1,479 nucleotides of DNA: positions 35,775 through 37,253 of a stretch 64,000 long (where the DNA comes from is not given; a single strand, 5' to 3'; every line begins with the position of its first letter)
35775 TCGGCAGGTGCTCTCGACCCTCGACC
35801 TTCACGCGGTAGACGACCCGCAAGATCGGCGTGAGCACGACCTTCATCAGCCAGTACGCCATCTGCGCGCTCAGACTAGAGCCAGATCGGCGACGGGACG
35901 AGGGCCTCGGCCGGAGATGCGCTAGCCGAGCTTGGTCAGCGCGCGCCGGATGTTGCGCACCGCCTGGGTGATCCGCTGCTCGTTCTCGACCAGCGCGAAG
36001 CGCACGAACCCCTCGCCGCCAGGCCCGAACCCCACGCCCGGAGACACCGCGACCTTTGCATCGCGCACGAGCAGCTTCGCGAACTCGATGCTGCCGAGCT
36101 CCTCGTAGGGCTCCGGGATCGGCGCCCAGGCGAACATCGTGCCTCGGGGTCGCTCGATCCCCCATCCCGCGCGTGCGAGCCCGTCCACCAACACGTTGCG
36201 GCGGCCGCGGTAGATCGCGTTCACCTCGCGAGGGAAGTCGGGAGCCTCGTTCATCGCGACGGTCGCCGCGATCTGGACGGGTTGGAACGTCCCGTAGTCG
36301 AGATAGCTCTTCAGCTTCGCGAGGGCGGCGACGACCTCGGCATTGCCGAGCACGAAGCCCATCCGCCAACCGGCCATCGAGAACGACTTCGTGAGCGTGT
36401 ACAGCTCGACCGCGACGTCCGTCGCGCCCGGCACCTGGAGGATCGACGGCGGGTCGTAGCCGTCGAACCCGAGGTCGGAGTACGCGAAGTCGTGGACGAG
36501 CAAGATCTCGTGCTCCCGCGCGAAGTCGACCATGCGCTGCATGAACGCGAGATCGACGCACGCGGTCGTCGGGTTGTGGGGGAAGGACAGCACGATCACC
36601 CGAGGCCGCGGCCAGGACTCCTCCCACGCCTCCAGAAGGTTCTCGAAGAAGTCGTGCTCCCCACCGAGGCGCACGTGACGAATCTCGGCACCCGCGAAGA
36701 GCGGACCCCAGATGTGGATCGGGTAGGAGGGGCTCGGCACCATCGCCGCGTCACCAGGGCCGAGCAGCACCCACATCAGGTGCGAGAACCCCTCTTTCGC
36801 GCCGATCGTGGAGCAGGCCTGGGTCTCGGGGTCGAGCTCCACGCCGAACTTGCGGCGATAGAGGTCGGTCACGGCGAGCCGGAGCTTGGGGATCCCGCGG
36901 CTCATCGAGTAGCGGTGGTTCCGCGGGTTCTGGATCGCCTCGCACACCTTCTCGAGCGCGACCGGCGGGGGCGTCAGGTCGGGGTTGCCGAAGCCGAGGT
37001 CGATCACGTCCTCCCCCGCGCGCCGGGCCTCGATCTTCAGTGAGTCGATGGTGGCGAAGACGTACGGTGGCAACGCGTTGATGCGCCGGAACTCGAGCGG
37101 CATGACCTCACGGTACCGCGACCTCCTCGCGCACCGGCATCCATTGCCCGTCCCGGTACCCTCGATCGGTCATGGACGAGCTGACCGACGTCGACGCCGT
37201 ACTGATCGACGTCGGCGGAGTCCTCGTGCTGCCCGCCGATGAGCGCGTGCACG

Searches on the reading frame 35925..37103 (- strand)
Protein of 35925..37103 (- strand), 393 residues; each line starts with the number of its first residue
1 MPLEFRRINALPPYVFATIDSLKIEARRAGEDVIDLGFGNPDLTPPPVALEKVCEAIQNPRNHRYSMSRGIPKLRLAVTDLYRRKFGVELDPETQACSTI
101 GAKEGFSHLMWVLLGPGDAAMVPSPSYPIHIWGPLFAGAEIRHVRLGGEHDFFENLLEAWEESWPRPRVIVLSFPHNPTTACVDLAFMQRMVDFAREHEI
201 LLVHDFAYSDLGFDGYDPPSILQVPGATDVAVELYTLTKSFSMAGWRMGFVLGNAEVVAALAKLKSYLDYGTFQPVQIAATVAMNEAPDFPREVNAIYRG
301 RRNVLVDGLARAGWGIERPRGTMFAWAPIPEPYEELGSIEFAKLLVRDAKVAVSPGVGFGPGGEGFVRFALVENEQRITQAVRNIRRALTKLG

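Call 63: search_protein_families(library=pfam, proteins=[window:35925-37103:-], max_evalue=0.001)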
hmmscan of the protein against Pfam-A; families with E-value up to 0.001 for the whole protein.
window:35925-37103:- (393 aa): 1 family
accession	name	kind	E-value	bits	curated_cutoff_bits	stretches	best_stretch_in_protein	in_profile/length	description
PF00155.27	Aminotran_1_2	-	6.1e-53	180.7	19.7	1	32-384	2-360/361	Aminotransferase class I and II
